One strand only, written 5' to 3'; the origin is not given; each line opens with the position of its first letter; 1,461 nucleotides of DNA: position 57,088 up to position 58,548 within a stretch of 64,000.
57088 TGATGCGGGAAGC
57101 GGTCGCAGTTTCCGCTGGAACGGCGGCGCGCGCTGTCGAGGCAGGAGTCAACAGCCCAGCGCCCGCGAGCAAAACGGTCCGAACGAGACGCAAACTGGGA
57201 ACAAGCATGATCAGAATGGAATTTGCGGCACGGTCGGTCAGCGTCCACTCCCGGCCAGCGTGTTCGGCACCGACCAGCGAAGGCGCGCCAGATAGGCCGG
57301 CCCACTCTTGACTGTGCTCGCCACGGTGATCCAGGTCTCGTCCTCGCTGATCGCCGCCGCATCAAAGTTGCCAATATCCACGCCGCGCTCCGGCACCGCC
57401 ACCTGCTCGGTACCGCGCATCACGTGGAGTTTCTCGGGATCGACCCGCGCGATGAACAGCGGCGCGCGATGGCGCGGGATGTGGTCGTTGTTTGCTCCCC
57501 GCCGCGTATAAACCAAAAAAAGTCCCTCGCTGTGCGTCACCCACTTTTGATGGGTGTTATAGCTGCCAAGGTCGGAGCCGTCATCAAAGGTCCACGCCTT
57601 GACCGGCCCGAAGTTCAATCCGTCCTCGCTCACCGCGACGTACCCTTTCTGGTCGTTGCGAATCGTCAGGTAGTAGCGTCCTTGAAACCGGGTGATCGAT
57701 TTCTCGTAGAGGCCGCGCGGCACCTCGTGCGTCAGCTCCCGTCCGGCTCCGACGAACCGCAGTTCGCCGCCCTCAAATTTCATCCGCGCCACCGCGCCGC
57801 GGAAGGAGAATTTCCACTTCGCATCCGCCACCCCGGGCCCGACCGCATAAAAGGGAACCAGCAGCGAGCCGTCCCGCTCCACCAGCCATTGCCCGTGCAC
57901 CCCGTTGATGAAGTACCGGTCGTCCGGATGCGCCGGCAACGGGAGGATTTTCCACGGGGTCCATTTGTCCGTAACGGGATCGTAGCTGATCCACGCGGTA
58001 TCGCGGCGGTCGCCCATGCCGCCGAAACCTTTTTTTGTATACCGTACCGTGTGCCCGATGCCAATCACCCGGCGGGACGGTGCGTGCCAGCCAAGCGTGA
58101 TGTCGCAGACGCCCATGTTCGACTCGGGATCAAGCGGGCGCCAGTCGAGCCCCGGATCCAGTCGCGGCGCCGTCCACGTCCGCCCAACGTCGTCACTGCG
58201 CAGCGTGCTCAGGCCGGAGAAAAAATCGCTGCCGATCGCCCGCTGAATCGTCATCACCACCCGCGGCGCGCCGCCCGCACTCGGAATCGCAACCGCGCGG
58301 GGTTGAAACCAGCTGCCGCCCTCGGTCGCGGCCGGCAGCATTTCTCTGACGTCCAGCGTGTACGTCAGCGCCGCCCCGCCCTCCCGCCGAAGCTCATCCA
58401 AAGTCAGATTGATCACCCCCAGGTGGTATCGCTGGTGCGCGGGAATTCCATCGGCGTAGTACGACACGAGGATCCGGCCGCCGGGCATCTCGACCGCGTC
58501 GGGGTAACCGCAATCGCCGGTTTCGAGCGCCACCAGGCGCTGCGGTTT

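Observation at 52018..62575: Polysaccharide-utilization-like locus combining a NanM-like Kelch mutarotase, a tandem BNR sialidase-like enzyme, an HpcH aldolase, a GntR/LacI regulator and a TBDR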

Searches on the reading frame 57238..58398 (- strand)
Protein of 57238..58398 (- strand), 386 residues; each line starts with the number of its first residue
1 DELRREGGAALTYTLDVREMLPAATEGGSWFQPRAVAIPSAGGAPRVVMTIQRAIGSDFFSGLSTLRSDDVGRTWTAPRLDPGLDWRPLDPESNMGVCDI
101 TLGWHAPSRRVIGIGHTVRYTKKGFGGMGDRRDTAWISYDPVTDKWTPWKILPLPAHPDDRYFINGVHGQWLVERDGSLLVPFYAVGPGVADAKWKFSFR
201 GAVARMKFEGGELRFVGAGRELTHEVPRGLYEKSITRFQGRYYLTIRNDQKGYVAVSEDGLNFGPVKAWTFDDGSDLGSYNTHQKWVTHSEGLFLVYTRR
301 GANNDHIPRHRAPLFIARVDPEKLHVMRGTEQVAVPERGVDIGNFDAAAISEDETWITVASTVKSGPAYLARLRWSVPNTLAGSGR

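Call 34: search_solved_structures(query=window:57238-58398:-, max_evalue=1, show_alignments=2)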
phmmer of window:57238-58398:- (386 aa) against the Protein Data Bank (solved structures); distinct sequences matched with E-value up to 1: 27.
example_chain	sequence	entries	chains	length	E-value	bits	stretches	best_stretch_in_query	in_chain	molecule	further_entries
4osw_A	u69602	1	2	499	0.038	15.9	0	6-55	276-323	Hax3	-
4osl_A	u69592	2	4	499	0.042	15.8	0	16-55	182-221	Hax3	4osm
3v6p_A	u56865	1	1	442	0.044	15.7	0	16-55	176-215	dHax3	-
4ost_A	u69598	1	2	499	0.044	15.7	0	16-55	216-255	Hax3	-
4osj_A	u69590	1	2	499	0.045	15.7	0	16-55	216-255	Hax3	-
4osr_A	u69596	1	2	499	0.047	15.7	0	16-55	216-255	Hax3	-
4oss_A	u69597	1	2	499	0.048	15.6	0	16-55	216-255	Hax3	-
4osq_A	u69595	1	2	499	0.054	15.5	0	16-55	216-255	Hax3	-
4osv_A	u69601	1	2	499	0.054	15.5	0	16-55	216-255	Hax3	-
4ot3_A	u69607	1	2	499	0.056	15.4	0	16-55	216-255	Hax3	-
4ot0_A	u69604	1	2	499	0.058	15.4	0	16-55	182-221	Hax3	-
4gjr_A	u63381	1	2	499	0.058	15.4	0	16-55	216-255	Hax3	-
3v6t_A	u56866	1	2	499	0.058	15.4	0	16-55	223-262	dHax3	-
4gg4_A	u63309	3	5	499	0.059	15.3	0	16-55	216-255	Hax3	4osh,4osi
4gjp_A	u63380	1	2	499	0.065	15.2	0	16-55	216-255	Hax3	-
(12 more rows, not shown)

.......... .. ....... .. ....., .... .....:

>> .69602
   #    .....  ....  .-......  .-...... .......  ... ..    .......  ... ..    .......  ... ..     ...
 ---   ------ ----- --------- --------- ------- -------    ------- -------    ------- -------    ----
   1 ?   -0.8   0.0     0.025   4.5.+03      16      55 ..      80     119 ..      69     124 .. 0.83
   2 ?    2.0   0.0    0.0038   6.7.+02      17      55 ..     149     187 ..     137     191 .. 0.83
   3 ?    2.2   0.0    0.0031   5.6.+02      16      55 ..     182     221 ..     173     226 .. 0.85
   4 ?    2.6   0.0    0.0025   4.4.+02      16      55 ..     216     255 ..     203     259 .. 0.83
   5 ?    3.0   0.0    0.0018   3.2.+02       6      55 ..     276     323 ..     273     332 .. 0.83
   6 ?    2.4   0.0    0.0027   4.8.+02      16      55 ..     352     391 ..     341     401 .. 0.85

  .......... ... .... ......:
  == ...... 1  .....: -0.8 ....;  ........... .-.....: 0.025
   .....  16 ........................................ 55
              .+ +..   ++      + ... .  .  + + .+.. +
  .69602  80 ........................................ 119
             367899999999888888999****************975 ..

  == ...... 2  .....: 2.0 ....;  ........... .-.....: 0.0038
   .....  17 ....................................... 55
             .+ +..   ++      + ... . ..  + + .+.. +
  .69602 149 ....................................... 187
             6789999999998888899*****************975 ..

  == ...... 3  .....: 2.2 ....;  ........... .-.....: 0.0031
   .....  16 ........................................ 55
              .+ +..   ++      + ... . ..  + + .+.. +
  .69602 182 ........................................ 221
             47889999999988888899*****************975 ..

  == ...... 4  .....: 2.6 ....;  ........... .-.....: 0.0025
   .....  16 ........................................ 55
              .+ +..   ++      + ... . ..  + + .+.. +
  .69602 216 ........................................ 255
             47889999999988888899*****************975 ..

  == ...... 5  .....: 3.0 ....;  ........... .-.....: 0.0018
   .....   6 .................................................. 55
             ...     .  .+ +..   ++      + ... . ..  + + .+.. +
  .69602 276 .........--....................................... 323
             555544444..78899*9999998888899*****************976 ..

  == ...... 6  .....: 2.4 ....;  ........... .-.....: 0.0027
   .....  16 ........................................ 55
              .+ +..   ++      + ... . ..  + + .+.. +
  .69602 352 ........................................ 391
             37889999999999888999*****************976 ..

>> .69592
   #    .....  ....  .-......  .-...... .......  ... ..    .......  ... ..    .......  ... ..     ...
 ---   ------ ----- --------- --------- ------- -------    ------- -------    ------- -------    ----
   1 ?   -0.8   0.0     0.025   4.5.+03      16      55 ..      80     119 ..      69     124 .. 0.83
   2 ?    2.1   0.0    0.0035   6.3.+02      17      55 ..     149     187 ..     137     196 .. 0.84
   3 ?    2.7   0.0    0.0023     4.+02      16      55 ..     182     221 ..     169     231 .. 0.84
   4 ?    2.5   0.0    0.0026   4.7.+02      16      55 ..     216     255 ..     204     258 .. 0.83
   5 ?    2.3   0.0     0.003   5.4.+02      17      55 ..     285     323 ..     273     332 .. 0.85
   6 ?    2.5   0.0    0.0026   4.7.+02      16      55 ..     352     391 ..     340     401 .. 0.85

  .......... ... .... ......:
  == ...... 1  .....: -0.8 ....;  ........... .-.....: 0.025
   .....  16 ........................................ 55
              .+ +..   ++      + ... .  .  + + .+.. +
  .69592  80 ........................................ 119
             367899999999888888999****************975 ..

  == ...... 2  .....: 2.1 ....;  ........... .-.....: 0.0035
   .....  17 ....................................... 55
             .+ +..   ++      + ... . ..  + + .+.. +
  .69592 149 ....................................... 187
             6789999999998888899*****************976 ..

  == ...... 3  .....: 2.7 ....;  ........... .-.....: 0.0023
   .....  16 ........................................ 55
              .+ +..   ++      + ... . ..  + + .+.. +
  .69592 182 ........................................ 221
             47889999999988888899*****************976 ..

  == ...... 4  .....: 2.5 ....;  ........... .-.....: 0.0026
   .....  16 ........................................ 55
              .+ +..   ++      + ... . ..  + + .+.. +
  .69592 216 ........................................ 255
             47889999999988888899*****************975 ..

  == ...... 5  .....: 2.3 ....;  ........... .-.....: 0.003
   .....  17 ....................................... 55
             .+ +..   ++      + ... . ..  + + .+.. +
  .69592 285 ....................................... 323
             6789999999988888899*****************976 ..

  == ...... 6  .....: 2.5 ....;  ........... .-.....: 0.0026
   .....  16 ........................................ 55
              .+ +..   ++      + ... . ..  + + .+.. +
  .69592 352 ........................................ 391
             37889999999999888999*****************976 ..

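Call 68: search_solved_structures(query=A4, max_evalue=1, show_alignments=1)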
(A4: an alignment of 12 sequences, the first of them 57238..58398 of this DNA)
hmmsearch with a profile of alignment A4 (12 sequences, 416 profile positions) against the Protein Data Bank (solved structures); distinct sequences matched with E-value up to 1: 7.
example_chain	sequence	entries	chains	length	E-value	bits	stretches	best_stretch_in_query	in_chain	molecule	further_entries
8pjs_A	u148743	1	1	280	5.1e-08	34.9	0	158-197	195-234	SAKeCEref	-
7q58_A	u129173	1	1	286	1.5e-06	30.1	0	153-190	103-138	SAKe6BR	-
8pjy_A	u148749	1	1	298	2.4e-05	26.1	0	162-199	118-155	SAKe6EEref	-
9tsn_A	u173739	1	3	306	0.014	17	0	158-246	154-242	Kelch protein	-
2vvz_A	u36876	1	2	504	0.047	15.3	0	95-174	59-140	SIALIDASE A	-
4bbw_A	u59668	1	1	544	0.33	12.5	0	94-115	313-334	SIALIDASE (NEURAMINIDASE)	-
9db6_A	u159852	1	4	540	0.59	11.7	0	93-116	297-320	BNR/Asp-box repeat protein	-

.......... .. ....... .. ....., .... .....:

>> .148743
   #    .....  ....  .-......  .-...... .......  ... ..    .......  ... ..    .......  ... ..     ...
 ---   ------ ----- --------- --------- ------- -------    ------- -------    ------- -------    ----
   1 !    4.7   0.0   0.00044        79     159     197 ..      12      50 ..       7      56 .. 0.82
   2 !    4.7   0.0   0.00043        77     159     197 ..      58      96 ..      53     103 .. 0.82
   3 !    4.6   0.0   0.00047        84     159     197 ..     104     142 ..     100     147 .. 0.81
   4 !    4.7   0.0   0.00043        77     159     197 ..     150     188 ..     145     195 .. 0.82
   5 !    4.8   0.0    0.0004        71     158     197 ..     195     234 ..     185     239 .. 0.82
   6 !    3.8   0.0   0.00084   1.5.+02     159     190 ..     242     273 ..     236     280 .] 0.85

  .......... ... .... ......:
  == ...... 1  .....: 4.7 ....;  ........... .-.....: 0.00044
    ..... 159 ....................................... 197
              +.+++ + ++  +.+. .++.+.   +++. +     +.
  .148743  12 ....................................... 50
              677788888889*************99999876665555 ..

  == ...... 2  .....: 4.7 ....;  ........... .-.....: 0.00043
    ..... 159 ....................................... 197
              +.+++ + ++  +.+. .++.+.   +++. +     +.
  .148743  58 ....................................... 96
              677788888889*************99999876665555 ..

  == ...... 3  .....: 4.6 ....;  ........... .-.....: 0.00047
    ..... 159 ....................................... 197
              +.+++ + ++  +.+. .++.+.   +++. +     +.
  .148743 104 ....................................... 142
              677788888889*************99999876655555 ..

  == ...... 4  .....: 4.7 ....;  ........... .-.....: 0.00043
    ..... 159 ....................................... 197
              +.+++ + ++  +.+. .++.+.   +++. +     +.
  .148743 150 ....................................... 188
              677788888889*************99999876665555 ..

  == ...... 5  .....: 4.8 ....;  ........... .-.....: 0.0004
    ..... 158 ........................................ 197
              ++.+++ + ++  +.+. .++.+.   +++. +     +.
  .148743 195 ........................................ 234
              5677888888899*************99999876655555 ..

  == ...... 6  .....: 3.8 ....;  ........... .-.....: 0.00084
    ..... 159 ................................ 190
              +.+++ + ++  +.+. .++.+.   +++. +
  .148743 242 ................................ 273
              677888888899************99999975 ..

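Call 75: predict_structure(alignment_id=A4)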
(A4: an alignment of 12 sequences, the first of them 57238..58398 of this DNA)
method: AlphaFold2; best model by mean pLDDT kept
length: 386 residues; sequences in the alignment: 12
mean_pLDDT: 81.2   pTM: 0.86
mean pLDDT of the five models: 81.2, 80.4, 77.1, 76.3, 74.5
residues with pLDDT >= 90: 141; 70-90: 163; 50-70: 63; < 50: 19
segments of 3 or more residues with pLDDT < 50: 1-8, 301-310
pLDDT, mean of each block of 10 residues (from residue 1): 42 86 71 88 87 77 89 88 86 85 92 89 66 88 93 79 68 91 74 71 92 93 76 86 84 91 91 78 80 85 43 85 90 78 80 90 72 92 67
secondary structure, 60 per line:
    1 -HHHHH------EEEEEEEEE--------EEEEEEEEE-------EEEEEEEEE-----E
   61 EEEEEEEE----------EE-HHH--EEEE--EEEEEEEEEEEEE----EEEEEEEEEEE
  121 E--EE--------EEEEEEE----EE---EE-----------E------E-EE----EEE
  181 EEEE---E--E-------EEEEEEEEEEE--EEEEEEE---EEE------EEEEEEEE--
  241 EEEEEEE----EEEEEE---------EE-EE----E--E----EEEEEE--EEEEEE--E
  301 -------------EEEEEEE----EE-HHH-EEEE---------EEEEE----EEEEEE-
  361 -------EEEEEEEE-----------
elements in order: H2-6 E13-21 E30-38 E46-54 E60-68 E87-90 E93-105 E110-121 E134-140 E178-184 E199-209 E212-218 E222-224 E231-238 E241-247 E252-257 E284-289 E292-297 E314-320 E332-335 E345-349 E354-359 E368-375

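Call 78: fold_search(model_id=the predicted structure, library=pdb)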
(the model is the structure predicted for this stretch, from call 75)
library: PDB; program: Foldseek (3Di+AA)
matches with E <= 10: 1159; with E <= 0.001: 292
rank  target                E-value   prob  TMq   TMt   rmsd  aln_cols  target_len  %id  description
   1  7lbu                  4.3e-11  1.00  0.64  0.65   5.7       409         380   17  Crystal structure of the Propionibacterium acnes surface sialidase (released 2021-12-08)
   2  7a54_A                7.0e-11  1.00  0.64  0.54   8.1       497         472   13  Two copies of the catalytic domain of NanA sialidase from Streptococcus pneumoniae juxtaposed in the P212121 space gro (released 2020-11-18)
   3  2ya7_A                2.2e-10  1.00  0.60  0.51   8.9       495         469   14  Crystal structure of Streptococcus pneumoniae NanA (TIGR4) in complex with Zanamivir (released 2011-04-27)
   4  1eus                  2.3e-10  1.00  0.63  0.67   6.6       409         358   15  SIALIDASE COMPLEXED WITH 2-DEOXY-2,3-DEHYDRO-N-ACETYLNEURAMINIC ACID (released 1997-01-11)
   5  2ya4_B                2.5e-10  1.00  0.61  0.51   8.4       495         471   13  Crystal structure of Streptococcus pneumoniae NanA (TIGR4) (released 2011-04-27)
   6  4fj6_A                4.6e-10  1.00  0.59  0.46   5.5       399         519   12  Crystal structure of a glycoside hydrolase family 33, candidate sialidase (BDI_2946) from Parabacteroides distasonis A (released 2012-07-25)
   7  8u2a                  4.6e-10  1.00  0.58  0.51   8.7       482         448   12  Crystal structure of NanI in complex with Neu5,9Ac (released 2024-09-04)
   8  8gn6_A                4.8e-10  1.00  0.63  0.50   5.2       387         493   15  Crystallization of Sialidase from Porphyromonas gingivalis (released 2023-04-19)
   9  7mhu_A                7.7e-10  1.00  0.58  0.60   7.7       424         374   12  Sialidase24 apo (released 2022-02-23)
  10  9dku_A                8.1e-10  1.00  0.61  0.65   4.7       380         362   13  NanH sialidase from C. perfringens in complex with Sialyl LacNAc (released 2025-09-17)
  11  4fj6_C                8.4e-10  1.00  0.60  0.46   5.5       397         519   11  Crystal structure of a glycoside hydrolase family 33, candidate sialidase (BDI_2946) from Parabacteroides distasonis A (released 2012-07-25)
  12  4fj6_D                9.7e-10  1.00  0.61  0.47   5.3       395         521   12  Crystal structure of a glycoside hydrolase family 33, candidate sialidase (BDI_2946) from Parabacteroides distasonis A (released 2012-07-25)
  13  9db6_A                1.2e-09  1.00  0.58  0.45   5.9       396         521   13  Sialidase682 co-crystallized with inhibitor DANA (released 2025-07-02)
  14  4fj6_B                1.5e-09  1.00  0.60  0.47   5.4       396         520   12  Crystal structure of a glycoside hydrolase family 33, candidate sialidase (BDI_2946) from Parabacteroides distasonis A (released 2012-07-25)
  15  2bf6                  1.6e-09  1.00  0.61  0.54   7.9       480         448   13  Atomic Resolution Structure of the bacterial sialidase NanI from Clostridium perfringens in complex with alpha-Sialic Ac (released 2006-03-09)
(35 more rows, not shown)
